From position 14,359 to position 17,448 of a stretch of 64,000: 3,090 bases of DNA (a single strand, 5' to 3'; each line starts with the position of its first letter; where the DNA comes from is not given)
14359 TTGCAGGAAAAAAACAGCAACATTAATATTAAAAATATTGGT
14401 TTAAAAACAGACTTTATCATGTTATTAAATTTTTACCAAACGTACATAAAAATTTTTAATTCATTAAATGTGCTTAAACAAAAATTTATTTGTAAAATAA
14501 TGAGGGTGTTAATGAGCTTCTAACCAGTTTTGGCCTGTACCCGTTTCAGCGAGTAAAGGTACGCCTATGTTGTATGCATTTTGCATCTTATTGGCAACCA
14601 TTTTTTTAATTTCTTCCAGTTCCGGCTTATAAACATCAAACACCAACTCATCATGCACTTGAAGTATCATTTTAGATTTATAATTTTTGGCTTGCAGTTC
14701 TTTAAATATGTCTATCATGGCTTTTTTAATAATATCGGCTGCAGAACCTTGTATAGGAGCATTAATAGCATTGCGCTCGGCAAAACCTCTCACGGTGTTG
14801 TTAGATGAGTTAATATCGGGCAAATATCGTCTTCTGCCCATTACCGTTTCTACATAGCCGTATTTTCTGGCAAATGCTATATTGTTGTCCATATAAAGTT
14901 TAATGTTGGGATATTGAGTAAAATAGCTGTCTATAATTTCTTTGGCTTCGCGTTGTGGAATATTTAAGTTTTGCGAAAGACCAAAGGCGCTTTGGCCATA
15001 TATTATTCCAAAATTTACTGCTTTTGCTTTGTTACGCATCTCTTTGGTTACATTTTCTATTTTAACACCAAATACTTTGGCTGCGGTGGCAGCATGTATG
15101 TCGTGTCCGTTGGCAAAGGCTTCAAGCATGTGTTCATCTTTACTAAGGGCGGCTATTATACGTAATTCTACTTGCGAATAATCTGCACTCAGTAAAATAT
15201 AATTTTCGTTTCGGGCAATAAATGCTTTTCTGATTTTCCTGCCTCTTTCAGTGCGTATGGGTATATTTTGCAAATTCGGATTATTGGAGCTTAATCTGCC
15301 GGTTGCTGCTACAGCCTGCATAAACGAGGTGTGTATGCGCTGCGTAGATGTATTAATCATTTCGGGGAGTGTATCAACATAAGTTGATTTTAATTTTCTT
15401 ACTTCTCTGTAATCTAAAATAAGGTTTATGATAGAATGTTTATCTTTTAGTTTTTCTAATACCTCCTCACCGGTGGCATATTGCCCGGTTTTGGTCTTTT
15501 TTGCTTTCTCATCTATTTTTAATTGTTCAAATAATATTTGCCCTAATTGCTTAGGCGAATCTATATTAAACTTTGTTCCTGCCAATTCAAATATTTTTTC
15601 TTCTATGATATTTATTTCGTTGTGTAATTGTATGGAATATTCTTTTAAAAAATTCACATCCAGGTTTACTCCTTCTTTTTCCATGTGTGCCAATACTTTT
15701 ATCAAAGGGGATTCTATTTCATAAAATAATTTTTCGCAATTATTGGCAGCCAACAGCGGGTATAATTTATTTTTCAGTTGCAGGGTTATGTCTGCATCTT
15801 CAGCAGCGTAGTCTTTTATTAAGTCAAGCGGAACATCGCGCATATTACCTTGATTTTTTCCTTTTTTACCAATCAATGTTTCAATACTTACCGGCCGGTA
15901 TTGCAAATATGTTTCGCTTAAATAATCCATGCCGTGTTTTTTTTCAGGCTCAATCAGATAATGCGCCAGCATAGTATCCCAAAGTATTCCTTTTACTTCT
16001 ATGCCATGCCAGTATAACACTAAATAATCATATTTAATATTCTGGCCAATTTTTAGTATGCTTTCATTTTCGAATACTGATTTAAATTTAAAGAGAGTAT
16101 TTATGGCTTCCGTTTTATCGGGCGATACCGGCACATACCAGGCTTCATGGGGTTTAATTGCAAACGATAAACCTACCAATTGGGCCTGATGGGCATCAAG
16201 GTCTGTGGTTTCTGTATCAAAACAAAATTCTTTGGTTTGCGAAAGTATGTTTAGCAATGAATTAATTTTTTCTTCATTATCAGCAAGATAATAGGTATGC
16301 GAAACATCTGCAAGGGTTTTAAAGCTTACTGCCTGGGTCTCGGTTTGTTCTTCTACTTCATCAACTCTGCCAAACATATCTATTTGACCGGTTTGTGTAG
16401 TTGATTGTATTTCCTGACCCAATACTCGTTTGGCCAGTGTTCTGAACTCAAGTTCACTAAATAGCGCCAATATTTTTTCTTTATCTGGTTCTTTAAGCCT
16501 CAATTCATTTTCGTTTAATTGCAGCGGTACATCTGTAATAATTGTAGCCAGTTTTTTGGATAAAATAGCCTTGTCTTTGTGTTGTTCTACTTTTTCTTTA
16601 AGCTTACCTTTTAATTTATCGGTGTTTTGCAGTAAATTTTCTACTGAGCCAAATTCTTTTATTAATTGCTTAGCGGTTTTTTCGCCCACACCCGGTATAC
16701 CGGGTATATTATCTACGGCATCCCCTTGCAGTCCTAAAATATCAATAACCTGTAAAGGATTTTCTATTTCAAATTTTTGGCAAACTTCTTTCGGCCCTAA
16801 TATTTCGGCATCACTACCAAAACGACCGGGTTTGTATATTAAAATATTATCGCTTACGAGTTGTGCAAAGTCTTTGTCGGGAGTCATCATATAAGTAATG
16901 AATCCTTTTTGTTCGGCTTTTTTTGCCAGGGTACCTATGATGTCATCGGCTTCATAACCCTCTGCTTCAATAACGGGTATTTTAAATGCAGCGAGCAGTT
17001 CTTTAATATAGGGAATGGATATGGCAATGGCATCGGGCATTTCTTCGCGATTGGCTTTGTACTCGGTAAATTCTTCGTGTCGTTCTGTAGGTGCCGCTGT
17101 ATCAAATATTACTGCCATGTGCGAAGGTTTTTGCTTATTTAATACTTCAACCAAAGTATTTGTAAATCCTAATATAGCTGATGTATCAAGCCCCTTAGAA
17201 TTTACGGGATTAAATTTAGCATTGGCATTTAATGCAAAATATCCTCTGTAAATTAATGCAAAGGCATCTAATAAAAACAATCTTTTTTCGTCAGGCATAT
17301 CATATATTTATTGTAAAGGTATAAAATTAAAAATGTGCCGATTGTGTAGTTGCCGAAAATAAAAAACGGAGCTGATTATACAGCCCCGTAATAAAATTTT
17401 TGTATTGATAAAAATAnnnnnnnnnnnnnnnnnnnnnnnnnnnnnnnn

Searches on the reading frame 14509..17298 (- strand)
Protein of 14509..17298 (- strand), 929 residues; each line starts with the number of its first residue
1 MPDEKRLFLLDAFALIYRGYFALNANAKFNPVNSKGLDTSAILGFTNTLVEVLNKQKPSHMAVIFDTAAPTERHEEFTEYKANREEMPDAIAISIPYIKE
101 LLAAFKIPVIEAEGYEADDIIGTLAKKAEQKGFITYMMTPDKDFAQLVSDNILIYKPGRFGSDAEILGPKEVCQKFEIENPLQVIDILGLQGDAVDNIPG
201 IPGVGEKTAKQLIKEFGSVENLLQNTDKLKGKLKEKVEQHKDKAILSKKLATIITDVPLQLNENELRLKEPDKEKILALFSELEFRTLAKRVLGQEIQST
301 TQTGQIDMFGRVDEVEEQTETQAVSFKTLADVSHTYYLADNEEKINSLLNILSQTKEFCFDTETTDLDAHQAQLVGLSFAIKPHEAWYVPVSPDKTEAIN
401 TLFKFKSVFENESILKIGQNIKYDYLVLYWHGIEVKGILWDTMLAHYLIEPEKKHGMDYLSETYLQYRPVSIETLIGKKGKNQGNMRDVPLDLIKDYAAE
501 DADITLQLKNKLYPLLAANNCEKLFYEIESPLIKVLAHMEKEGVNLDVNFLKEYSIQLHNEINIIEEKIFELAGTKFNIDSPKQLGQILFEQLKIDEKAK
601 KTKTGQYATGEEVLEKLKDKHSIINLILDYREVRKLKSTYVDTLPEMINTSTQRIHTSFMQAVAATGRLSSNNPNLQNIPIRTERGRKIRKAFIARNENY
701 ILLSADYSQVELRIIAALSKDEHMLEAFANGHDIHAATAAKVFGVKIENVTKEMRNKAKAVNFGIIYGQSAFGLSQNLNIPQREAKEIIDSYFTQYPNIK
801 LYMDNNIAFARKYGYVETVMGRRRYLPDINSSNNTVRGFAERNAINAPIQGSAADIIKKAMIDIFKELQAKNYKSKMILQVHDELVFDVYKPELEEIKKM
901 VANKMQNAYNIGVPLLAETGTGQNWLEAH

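Call 25: search_protein_families(library=pfam, proteins=[window:14509-17298:-], max_evalue=0.001)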
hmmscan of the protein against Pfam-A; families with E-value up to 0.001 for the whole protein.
window:14509-17298:- (929 aa): 6 families
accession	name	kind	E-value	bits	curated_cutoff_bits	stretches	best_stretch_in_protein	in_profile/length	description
PF00476.26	DNA_pol_A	-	8.2e-167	555.4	34.3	1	550-927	3-381/381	DNA polymerase family A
PF02739.22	5_3_exonuc_N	-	4.1e-54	183.2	34.3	1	6-176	1-163/164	5'-3' exonuclease, N-terminal resolvase-like domain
PF01367.25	5_3_exonuc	-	1.1e-34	119.3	40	1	180-274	2-97/97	5'-3' exonuclease, C-terminal SAM fold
PF01612.26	DNA_pol_A_exo1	-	7.1e-32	111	23.6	1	339-516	4-172/173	3'-5' exonuclease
PF22619.2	DNA_polI_exo1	-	4.6e-12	46.4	27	1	363-467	4-103/140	DNA polymerase I, ribonuclease H-like domain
PF12826.13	HHH_2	-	8.5e-06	26.3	27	1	200-225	7-32/64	Helix-hairpin-helix motif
